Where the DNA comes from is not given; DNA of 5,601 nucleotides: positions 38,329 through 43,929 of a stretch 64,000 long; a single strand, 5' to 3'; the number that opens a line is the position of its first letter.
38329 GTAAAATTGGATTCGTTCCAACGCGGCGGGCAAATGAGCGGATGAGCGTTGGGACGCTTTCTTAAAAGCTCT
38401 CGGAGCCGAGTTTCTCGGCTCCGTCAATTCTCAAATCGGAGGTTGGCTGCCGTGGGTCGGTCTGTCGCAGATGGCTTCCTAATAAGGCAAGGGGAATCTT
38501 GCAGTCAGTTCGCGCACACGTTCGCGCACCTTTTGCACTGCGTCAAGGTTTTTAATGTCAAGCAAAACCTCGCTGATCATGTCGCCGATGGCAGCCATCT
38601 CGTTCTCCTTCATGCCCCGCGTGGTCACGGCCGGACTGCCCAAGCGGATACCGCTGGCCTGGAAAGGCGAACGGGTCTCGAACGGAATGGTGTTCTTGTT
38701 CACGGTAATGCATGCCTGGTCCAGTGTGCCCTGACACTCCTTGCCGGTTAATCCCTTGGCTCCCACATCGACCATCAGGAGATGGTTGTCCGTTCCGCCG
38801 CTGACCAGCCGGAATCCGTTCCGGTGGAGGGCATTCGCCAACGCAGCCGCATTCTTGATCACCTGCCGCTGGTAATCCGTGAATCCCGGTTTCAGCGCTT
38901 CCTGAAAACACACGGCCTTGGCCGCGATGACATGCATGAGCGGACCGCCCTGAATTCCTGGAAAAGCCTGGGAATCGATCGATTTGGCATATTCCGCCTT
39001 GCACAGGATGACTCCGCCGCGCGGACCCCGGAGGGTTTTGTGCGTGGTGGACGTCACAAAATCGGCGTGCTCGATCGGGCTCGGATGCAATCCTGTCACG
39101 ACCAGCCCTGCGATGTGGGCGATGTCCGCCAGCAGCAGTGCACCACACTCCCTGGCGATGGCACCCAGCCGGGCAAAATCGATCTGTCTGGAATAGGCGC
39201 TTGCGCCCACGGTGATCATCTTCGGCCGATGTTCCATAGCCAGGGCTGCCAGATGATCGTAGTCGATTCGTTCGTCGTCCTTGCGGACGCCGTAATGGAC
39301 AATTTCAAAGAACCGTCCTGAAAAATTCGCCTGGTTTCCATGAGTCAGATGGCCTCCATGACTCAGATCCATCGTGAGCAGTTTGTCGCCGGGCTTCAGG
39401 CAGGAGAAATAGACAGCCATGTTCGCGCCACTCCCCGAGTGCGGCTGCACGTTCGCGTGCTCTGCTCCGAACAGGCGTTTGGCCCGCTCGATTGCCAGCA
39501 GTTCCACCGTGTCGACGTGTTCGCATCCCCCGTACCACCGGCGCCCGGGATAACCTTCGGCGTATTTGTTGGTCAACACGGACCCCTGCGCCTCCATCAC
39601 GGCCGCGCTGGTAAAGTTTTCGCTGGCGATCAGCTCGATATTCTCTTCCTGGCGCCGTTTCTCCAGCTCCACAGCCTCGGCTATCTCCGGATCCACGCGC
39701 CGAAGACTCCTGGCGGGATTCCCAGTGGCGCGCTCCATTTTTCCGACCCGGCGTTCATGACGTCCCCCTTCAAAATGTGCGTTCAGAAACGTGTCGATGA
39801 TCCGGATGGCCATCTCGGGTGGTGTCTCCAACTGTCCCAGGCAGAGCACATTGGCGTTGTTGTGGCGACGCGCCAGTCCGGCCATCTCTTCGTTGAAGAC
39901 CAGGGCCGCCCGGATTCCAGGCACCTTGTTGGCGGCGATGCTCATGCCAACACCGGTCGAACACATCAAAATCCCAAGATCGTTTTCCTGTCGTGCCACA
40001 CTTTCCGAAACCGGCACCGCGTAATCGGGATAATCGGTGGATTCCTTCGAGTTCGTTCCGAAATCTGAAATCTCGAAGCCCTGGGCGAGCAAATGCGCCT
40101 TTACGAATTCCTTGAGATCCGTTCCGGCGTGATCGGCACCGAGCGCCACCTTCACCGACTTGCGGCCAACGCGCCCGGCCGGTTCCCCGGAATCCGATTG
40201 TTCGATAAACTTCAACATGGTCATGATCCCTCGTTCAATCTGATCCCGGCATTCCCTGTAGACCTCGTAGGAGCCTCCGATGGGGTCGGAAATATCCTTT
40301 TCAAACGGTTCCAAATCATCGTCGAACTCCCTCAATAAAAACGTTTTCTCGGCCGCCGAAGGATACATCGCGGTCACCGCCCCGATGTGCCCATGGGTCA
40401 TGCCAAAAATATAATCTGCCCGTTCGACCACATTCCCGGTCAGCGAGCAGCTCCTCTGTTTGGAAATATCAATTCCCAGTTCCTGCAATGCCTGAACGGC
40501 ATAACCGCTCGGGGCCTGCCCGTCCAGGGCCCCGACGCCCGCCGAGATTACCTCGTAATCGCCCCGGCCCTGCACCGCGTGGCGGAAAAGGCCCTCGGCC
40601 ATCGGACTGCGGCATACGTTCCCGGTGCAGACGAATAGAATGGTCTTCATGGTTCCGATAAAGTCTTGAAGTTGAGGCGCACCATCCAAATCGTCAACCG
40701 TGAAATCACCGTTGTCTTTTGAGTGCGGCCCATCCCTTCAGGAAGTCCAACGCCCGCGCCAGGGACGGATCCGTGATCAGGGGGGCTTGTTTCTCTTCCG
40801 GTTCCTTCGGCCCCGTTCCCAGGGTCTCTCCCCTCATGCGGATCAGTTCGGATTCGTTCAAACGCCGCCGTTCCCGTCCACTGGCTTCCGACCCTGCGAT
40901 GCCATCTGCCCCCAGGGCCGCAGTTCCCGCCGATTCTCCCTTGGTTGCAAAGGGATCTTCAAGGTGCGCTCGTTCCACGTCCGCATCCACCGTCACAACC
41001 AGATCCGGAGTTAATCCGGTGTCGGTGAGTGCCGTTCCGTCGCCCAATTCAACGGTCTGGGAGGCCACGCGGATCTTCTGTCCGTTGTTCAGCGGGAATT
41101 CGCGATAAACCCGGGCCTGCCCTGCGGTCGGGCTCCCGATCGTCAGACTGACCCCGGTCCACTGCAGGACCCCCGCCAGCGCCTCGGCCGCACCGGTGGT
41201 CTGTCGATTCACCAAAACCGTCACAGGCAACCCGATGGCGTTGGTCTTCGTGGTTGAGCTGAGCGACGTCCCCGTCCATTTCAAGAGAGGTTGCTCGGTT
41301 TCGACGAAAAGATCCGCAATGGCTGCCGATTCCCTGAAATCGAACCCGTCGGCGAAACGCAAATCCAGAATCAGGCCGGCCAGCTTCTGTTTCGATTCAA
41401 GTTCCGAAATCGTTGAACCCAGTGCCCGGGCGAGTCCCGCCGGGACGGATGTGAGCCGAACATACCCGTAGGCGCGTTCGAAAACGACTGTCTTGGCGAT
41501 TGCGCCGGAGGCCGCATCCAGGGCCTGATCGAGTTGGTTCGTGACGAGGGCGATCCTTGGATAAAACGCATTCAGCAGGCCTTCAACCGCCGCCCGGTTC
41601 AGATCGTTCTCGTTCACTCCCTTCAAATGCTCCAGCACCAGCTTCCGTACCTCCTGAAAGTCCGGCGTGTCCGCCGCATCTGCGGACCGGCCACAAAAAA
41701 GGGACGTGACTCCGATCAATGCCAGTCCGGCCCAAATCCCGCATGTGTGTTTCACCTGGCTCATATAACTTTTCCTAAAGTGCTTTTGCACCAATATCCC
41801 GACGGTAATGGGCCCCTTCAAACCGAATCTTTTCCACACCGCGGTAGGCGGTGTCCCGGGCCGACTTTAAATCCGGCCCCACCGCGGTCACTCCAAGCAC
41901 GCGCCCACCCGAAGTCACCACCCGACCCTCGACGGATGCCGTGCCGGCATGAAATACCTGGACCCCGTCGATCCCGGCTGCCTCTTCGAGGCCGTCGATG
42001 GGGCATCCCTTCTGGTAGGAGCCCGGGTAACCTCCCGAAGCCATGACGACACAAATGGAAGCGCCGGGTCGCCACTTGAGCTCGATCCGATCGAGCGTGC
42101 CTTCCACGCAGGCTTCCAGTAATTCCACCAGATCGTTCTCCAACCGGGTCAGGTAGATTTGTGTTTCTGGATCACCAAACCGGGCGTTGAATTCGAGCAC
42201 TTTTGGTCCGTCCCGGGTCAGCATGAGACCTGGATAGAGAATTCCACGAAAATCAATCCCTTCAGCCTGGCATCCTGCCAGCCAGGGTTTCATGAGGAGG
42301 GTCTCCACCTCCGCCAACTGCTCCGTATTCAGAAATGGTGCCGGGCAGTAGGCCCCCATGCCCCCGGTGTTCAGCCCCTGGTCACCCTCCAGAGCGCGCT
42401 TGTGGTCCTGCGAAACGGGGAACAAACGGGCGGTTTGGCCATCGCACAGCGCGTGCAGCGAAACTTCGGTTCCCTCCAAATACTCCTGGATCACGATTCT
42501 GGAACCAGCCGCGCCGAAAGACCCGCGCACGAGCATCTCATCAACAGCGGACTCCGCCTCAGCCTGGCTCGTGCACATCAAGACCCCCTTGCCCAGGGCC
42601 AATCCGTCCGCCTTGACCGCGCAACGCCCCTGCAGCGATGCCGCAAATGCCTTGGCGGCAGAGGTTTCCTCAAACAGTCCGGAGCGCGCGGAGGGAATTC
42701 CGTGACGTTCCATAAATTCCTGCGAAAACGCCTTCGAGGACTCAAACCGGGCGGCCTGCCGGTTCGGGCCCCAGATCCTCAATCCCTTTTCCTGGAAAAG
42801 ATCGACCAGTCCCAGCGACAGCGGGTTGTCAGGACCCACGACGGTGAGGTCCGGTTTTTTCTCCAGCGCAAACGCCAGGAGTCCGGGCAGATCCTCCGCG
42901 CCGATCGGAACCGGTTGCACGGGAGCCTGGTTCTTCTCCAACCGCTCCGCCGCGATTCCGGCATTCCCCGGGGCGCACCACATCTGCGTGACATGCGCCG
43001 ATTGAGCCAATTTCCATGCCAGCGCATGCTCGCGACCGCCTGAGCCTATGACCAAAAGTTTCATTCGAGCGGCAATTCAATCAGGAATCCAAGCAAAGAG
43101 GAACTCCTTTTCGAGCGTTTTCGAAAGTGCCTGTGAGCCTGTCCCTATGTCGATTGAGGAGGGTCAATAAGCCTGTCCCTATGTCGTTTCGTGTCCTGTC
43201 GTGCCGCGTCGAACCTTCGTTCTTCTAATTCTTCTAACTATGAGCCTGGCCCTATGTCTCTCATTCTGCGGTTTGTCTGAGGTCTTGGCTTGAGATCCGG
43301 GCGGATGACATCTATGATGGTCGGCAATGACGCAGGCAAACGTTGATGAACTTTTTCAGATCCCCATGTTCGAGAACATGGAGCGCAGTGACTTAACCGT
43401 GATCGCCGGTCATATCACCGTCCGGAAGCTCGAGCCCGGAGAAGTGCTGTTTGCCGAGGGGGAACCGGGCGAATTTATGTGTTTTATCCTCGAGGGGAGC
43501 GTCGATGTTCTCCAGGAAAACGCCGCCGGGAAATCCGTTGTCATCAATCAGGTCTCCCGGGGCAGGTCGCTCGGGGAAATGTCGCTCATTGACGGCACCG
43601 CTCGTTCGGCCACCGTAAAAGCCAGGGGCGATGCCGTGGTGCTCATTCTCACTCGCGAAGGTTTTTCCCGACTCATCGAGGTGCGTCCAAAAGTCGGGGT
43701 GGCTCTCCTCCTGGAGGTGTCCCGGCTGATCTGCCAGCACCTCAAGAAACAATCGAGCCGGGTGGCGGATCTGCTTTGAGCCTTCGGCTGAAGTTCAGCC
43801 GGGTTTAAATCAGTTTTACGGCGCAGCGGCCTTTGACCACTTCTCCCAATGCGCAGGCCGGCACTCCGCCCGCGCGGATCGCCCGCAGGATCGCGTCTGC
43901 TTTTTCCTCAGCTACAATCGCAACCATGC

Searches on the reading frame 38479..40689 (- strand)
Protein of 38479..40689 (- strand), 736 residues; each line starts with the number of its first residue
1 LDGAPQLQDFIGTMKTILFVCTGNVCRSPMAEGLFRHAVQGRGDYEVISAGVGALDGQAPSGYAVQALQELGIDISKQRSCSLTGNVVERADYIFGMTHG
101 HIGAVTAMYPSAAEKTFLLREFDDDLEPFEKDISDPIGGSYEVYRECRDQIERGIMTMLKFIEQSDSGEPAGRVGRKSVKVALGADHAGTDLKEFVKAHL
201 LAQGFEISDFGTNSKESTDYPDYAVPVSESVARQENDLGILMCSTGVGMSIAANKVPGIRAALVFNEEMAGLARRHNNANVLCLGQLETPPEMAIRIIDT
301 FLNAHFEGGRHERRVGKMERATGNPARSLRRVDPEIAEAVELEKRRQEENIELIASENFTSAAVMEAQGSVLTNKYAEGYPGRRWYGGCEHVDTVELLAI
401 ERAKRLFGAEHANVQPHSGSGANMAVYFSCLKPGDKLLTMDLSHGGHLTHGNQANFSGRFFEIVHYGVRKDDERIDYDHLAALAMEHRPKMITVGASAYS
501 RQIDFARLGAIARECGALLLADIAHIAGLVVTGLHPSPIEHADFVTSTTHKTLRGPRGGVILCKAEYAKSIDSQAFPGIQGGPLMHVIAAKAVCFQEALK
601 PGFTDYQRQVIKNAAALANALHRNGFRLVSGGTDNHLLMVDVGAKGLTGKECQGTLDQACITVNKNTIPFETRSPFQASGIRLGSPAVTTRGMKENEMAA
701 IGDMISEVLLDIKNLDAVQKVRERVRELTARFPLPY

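Call 34: search_protein_families(library=pfam, proteins=[window:38479-40689:-], max_evalue=0.001)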
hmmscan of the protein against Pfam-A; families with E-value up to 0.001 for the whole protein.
window:38479-40689:- (736 aa): 4 families
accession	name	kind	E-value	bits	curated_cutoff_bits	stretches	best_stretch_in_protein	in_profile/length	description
PF00464.25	SHMT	-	1.7e-161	537.8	27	1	330-705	2-399/399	Serine hydroxymethyltransferase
PF02502.23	LacAB_rpiB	-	5.7e-55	185.5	24.7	1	181-318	1-138/138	Ribose/Galactose Isomerase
PF01451.26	LMWPc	-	1.4e-30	106.8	23.2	1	17-155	1-140/144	Low molecular weight phosphotyrosine protein phosphatase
PF01212.27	Beta_elim_lyase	-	0.00011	22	27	1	401-629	39-238/288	Beta-eliminating lyase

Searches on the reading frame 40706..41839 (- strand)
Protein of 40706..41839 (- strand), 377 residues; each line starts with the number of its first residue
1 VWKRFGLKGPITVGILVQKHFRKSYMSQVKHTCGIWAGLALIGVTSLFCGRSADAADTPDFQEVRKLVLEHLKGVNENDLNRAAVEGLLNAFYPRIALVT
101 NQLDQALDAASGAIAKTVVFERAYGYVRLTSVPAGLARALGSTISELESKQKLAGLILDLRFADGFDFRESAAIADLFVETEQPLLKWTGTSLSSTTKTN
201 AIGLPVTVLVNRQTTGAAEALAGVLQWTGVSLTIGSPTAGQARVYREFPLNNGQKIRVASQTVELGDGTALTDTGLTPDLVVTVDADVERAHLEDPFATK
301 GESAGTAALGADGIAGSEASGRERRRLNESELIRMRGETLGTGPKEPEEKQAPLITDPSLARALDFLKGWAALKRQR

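Call 34: search_protein_families(library=pfam, proteins=[window:40706-41839:-], max_evalue=0.001)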
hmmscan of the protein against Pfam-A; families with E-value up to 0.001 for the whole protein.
window:40706-41839:- (377 aa): 1 family
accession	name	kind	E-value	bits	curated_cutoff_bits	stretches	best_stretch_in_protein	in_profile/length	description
PF03572.23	Peptidase_S41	-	4e-23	82.2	24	1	124-282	2-165/165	Peptidase family S41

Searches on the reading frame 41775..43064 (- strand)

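Call 34: search_protein_families(library=pfam, proteins=[window:41775-43064:-], max_evalue=0.001)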
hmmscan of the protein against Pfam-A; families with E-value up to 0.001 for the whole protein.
window:41775-43064:- (429 aa): 4 families
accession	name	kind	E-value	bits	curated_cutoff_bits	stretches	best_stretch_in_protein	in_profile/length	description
PF01071.24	GARS_A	-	1e-71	241.2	27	1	109-301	1-194/194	Phosphoribosylglycinamide synthetase, ATP-grasp (A) domain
PF02843.22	GARS_C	-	3.6e-35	120.6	34.8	1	337-427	2-92/92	Phosphoribosylglycinamide synthetase, C domain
PF02844.21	GARS_N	-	5.5e-33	114.1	29.5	1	1-108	1-100/100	Phosphoribosylglycinamide synthetase, N domain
PF02655.19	ATP-grasp_3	-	1.2e-05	25.9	23.2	1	145-297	31-158/160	ATP-grasp domain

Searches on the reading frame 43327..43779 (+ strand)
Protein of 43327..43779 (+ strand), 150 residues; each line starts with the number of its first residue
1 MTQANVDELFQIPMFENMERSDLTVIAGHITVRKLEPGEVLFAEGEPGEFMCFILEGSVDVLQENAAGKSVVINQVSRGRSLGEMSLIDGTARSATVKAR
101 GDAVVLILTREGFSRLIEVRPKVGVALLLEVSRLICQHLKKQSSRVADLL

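Call 34: search_protein_families(library=pfam, proteins=[window:43327-43779:+], max_evalue=0.001)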
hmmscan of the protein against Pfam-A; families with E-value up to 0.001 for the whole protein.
window:43327-43779:+ (150 aa): 1 family
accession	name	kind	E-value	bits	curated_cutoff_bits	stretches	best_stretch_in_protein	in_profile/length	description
PF00027.35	cNMP_binding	-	3.5e-22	78.6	27.5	1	33-118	2-87/89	Cyclic nucleotide-binding domain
